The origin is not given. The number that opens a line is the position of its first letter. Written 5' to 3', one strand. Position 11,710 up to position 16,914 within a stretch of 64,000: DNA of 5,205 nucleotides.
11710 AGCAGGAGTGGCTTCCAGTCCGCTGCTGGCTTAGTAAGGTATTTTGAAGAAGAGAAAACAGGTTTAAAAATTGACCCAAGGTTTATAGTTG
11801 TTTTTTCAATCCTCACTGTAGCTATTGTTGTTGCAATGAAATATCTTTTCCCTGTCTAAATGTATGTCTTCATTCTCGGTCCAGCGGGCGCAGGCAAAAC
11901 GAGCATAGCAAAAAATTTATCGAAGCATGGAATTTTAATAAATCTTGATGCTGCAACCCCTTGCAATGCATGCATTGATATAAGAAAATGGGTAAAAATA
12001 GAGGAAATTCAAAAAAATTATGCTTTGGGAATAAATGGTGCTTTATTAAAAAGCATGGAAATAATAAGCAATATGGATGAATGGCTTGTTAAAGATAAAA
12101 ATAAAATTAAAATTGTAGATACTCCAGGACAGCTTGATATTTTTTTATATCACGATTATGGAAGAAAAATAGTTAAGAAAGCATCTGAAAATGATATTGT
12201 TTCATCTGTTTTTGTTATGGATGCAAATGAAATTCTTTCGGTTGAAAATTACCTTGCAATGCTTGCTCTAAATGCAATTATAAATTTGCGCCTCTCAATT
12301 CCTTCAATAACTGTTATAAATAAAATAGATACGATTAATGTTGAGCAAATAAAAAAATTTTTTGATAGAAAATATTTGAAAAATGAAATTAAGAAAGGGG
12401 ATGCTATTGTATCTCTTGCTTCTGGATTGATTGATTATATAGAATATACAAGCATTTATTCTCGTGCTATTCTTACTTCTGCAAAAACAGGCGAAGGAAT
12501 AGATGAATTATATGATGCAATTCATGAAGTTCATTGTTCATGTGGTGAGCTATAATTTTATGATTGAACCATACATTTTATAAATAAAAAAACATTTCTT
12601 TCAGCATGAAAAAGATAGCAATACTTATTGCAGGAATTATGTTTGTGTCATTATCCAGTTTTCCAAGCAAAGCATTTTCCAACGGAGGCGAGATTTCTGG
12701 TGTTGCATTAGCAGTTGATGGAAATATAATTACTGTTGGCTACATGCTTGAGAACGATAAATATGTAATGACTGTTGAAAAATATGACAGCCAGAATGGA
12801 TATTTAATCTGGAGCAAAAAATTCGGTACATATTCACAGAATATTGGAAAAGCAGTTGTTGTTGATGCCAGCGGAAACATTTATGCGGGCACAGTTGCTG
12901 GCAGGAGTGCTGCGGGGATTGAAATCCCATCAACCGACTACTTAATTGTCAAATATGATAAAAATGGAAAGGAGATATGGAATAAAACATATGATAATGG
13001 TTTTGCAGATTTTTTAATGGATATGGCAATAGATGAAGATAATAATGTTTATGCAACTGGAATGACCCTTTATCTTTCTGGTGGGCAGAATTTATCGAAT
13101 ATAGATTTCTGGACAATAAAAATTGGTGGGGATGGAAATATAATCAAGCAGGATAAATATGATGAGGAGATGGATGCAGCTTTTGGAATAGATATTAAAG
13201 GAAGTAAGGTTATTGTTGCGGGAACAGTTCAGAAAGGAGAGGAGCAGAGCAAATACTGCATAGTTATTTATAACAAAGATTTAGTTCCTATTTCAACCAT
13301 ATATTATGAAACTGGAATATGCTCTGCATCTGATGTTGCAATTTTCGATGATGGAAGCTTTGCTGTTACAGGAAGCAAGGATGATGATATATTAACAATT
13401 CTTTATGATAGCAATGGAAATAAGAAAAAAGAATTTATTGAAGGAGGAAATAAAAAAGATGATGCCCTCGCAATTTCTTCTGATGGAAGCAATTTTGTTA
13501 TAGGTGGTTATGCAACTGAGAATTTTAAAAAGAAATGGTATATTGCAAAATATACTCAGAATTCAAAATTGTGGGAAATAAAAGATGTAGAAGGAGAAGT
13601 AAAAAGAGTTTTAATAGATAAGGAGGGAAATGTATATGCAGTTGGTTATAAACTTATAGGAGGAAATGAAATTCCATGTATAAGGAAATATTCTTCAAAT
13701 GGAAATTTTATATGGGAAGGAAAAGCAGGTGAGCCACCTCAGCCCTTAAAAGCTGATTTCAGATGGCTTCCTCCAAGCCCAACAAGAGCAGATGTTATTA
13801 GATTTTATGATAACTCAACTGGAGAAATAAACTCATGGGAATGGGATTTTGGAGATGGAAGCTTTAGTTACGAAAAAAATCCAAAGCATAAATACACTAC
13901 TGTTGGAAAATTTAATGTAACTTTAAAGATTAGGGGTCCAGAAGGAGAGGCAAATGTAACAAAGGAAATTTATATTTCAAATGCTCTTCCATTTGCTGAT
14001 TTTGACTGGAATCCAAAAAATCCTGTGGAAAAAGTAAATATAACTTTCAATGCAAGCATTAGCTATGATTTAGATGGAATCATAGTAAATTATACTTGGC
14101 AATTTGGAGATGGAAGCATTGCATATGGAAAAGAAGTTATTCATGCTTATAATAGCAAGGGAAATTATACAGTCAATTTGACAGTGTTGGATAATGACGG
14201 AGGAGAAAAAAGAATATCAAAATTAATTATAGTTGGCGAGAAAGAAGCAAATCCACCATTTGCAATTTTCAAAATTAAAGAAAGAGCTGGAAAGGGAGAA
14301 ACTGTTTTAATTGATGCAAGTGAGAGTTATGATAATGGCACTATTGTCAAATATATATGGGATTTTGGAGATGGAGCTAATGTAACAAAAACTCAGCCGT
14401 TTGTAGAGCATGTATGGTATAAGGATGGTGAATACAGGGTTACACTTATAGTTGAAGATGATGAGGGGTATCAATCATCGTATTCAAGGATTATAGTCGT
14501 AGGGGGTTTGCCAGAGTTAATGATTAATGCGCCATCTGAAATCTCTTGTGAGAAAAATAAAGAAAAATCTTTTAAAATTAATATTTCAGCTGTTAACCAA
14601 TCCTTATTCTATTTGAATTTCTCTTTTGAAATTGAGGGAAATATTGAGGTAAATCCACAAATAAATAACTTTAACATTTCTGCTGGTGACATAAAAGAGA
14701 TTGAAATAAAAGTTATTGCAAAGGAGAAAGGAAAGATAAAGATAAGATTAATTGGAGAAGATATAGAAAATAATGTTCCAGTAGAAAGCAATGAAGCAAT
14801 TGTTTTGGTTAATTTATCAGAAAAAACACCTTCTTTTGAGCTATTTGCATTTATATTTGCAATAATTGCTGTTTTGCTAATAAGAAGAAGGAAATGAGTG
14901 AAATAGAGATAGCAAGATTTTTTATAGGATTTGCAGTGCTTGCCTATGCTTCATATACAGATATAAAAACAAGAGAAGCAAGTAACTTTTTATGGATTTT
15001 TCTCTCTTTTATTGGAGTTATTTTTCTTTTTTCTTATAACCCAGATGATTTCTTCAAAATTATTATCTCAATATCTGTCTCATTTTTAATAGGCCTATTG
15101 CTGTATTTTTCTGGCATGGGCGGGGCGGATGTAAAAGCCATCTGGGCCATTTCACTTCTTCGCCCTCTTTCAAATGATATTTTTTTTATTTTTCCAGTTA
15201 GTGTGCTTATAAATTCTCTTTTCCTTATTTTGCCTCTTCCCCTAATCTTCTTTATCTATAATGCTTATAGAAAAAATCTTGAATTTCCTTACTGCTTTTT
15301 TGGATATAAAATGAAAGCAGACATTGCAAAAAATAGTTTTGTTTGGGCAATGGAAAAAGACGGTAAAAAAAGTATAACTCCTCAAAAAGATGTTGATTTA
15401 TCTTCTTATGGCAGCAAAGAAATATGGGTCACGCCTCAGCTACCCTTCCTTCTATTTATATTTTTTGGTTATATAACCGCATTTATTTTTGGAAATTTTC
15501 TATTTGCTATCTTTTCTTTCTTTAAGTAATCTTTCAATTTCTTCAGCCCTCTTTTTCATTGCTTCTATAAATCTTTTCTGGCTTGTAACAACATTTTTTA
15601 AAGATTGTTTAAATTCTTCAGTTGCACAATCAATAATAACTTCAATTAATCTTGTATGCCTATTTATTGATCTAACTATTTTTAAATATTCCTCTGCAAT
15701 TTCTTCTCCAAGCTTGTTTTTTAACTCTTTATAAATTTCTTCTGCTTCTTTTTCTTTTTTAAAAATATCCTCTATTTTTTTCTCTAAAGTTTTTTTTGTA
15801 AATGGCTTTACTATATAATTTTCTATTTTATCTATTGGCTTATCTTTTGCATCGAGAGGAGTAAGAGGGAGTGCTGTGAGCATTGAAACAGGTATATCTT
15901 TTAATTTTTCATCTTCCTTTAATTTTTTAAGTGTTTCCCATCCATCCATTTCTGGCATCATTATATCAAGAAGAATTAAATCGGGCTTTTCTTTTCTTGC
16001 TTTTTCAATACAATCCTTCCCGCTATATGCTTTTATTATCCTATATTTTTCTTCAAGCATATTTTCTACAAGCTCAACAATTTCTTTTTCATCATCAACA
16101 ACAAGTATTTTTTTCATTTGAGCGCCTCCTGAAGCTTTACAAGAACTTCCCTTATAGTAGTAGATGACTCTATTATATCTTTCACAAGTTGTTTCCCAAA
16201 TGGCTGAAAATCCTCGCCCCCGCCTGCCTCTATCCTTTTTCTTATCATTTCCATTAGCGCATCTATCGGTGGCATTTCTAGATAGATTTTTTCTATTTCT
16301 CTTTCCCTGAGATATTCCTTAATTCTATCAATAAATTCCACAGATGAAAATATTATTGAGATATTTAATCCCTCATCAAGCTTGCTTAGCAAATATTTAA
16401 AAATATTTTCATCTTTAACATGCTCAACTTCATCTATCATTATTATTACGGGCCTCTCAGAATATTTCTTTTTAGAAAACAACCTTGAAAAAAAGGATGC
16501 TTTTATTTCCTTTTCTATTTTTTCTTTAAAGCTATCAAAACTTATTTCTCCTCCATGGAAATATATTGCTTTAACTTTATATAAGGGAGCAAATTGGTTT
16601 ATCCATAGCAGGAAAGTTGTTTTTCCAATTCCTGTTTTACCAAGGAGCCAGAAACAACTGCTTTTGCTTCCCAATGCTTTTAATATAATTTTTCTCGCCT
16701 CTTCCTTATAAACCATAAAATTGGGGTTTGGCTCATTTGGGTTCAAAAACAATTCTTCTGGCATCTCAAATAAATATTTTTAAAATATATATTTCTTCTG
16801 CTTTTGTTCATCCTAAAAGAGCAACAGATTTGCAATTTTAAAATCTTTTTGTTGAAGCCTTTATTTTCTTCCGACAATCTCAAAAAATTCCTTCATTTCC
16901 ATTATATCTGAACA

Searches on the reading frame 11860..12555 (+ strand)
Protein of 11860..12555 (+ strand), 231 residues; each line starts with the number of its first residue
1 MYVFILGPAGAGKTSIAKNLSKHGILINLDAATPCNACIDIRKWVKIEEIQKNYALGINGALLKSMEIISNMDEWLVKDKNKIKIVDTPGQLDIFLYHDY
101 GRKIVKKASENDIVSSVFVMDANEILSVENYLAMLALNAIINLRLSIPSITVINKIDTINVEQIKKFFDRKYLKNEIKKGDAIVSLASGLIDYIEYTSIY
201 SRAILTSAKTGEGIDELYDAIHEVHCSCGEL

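Call 33: search_protein_families(library=pfam, proteins=[window:11860-12555:+])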
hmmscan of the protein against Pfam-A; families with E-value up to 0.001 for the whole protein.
window:11860-12555:+ (231 aa): 4 families
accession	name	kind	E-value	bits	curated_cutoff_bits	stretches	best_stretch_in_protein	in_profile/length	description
PF03029.23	ATP_bind_1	-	1.2e-36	127.2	27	1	5-224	1-237/240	Conserved hypothetical ATP binding protein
PF00009.33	GTP_EFTU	-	4.6e-10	39.8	26.5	1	3-223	6-184/188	Elongation factor Tu GTP binding domain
PF16897.10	MMR_HSR1_Xtn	-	0.0001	22.7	35.2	0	139-221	48-100/106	C-terminal region of MMR_HSR1 domain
PF13238.12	AAA_18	-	0.00059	20.7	29.4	0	3-25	1-24/128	AAA domain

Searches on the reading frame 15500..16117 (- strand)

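Call 34: search_protein_families(library=pfam, proteins=[window:15500-16117:-])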
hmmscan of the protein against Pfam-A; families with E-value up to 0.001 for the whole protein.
window:15500-16117:- (205 aa): 1 family
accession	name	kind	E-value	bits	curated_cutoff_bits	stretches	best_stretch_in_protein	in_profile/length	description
PF00072.30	Response_reg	-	1.4e-22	80.4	30.2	1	4-116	1-111/111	Response regulator receiver domain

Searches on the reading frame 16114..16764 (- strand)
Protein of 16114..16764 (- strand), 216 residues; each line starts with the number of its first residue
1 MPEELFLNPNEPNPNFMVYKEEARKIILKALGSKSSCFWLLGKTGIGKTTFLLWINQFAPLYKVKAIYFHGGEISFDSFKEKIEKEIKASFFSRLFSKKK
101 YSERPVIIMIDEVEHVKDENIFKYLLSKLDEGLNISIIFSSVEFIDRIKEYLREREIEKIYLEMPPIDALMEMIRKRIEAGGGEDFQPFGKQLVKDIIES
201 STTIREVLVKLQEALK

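Call 34: search_protein_families(library=pfam, proteins=[window:16114-16764:-])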
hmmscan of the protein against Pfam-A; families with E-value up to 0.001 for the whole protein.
window:16114-16764:- (216 aa): 3 families
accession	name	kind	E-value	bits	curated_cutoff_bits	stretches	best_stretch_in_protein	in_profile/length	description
PF13173.12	AAA_14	-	1.8e-06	28.4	27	1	38-167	5-123/129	AAA domain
PF00004.35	AAA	-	4.9e-06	27.5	21.2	1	40-160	3-127/131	ATPase family associated with various cellular activities (AAA)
PF13401.12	AAA_22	-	2.6e-05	25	27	1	36-140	6-121/130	AAA domain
